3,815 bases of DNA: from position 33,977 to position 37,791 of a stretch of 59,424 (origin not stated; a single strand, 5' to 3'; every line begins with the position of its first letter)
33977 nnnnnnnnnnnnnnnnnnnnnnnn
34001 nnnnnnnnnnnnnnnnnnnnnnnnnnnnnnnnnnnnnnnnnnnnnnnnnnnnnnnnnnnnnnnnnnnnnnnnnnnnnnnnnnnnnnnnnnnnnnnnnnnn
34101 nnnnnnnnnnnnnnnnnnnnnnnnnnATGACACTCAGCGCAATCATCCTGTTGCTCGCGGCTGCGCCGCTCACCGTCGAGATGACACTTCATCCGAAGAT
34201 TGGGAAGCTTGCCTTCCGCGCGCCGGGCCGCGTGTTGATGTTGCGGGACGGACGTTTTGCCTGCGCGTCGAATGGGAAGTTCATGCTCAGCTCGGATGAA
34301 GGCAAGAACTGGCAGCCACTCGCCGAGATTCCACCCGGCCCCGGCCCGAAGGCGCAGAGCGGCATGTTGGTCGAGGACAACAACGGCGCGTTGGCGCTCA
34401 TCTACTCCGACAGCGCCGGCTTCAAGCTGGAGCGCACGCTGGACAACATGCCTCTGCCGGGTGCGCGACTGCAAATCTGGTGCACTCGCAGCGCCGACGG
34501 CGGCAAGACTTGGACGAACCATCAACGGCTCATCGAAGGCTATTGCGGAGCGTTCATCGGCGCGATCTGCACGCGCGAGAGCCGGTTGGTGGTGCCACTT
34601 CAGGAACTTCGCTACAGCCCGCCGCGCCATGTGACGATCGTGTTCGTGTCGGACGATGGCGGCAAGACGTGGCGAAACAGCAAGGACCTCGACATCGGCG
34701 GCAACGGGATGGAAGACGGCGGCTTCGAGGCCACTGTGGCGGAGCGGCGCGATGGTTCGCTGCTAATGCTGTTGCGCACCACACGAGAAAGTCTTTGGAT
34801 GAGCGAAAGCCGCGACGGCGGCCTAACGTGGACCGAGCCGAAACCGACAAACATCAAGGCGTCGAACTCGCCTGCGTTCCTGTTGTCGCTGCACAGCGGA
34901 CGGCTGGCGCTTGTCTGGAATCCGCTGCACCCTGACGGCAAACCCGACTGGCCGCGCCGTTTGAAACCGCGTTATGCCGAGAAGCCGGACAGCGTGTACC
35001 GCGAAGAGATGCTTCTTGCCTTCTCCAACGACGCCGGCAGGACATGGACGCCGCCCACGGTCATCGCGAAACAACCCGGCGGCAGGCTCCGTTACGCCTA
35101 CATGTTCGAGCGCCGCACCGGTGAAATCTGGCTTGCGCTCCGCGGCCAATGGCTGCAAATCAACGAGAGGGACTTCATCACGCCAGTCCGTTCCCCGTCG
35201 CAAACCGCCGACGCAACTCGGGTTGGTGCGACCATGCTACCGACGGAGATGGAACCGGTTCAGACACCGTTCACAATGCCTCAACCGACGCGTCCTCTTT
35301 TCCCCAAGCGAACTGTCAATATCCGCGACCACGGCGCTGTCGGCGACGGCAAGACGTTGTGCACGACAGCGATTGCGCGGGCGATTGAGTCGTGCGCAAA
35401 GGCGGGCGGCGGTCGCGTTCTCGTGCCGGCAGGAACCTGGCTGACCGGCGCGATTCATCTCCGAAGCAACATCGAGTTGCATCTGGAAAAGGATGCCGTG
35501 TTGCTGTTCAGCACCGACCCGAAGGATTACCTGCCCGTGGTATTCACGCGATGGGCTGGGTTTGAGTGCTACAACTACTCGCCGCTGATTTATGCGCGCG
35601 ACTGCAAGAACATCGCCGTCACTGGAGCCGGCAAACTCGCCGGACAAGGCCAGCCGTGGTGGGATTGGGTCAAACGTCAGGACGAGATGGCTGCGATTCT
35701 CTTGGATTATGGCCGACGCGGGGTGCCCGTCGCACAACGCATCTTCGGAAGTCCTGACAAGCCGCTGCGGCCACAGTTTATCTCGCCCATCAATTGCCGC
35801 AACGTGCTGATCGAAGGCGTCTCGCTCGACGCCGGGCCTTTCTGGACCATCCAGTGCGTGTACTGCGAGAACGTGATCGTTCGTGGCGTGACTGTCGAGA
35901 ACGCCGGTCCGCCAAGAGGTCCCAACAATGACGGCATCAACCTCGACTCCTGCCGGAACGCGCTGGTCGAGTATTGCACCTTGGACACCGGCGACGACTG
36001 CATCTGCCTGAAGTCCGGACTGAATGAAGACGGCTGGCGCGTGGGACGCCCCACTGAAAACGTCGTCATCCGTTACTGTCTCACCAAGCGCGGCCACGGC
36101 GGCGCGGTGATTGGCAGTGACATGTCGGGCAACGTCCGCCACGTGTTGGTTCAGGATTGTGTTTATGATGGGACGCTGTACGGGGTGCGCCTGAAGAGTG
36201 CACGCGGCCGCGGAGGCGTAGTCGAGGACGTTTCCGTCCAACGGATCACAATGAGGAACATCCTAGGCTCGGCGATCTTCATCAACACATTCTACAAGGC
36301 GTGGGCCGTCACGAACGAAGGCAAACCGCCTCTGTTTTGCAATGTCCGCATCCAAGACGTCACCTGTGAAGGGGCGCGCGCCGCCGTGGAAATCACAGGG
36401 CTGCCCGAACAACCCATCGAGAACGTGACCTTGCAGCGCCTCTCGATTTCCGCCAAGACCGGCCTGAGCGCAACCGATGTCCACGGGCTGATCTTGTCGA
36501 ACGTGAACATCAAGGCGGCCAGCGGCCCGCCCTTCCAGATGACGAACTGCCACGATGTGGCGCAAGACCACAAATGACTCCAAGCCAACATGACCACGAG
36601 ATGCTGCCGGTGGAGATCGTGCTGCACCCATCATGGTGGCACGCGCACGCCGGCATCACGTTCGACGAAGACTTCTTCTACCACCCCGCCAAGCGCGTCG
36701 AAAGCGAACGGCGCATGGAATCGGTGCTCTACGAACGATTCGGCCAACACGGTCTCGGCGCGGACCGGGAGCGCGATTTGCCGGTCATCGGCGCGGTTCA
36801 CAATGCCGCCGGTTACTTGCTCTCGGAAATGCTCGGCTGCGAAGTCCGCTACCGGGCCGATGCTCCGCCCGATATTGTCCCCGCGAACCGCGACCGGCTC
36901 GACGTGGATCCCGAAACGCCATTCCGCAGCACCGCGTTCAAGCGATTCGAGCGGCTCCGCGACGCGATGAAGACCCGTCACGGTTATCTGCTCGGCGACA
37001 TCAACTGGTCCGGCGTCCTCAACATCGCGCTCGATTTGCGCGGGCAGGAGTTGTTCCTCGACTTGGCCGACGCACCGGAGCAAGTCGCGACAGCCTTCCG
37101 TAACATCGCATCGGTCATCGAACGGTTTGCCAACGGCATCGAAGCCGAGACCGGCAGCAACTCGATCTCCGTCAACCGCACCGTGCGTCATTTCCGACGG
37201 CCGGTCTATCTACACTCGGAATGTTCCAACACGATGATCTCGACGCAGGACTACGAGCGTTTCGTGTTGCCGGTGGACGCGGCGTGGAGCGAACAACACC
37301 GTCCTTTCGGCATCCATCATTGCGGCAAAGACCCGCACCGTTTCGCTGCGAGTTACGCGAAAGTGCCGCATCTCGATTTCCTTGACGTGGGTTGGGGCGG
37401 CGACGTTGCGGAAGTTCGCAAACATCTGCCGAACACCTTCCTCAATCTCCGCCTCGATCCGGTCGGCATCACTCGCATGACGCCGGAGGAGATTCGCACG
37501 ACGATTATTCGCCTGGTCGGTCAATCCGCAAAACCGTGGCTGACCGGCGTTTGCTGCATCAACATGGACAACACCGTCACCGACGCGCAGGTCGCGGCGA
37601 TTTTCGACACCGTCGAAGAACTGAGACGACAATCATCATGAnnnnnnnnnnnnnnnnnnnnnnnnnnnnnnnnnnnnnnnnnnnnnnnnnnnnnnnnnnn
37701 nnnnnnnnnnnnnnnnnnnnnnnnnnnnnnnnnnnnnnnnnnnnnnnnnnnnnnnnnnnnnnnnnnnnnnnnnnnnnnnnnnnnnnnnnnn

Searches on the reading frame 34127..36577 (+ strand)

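Call 13: search_protein_families(library=pfam, proteins=[window:34127-36577:+], max_evalue=0.001)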
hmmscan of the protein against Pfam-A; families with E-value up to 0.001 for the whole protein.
window:34127-36577:+ (816 aa): 8 families
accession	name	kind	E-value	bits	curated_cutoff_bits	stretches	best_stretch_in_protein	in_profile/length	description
PF13088.12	BNR_2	-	3.1e-34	119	31.4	1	55-334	23-275/277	BNR repeat-like domain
PF00295.23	Glyco_hydro_28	-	9.6e-32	110.8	22.9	1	545-777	87-310/324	Glycosyl hydrolases family 28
PF02012.26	BNR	-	1.7e-10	39.7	27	0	173-183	1-11/12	BNR/Asp-box repeat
PF13859.12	BNR_3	-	7.7e-10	39.1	27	1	114-238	87-213/308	BNR repeat-like domain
PF12708.12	Pect-lyase_RHGA_epim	-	2.1e-08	34.7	27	1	397-450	2-57/213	Rhamnogalacturonase A/epimerase, pectate lyase-like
PF13229.12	Beta_helix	-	1.3e-06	28.5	25.9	0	556-687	30-142/158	Right handed beta helix region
PF24316.1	Tli3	-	5.8e-05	23.9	27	0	149-185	60-99/129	T6SS Tli3 immunity protein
PF15902.12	Sortilin-Vps10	-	0.00013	21.4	33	0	172-187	379-394/446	Sortilin, neurotensin receptor 3,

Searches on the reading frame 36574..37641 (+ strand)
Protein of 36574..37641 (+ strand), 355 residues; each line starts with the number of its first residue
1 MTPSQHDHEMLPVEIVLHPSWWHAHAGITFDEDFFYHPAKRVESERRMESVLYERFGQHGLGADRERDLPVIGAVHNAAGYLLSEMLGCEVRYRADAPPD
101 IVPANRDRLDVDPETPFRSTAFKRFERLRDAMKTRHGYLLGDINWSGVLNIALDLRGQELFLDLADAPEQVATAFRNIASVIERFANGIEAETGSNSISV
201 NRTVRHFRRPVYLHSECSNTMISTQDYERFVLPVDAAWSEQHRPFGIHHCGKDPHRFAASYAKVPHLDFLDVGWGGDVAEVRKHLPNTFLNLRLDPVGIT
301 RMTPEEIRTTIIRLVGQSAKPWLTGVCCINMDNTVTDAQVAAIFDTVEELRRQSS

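Call 13: search_protein_families(library=pfam, proteins=[window:36574-37641:+], max_evalue=0.001)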
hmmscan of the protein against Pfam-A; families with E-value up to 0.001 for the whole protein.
window:36574-37641:+ (355 aa): 1 family
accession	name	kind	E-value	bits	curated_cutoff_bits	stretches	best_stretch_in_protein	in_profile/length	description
PF01208.23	URO-D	-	4.8e-06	26.3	23.9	1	83-349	77-345/346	Uroporphyrinogen decarboxylase (URO-D)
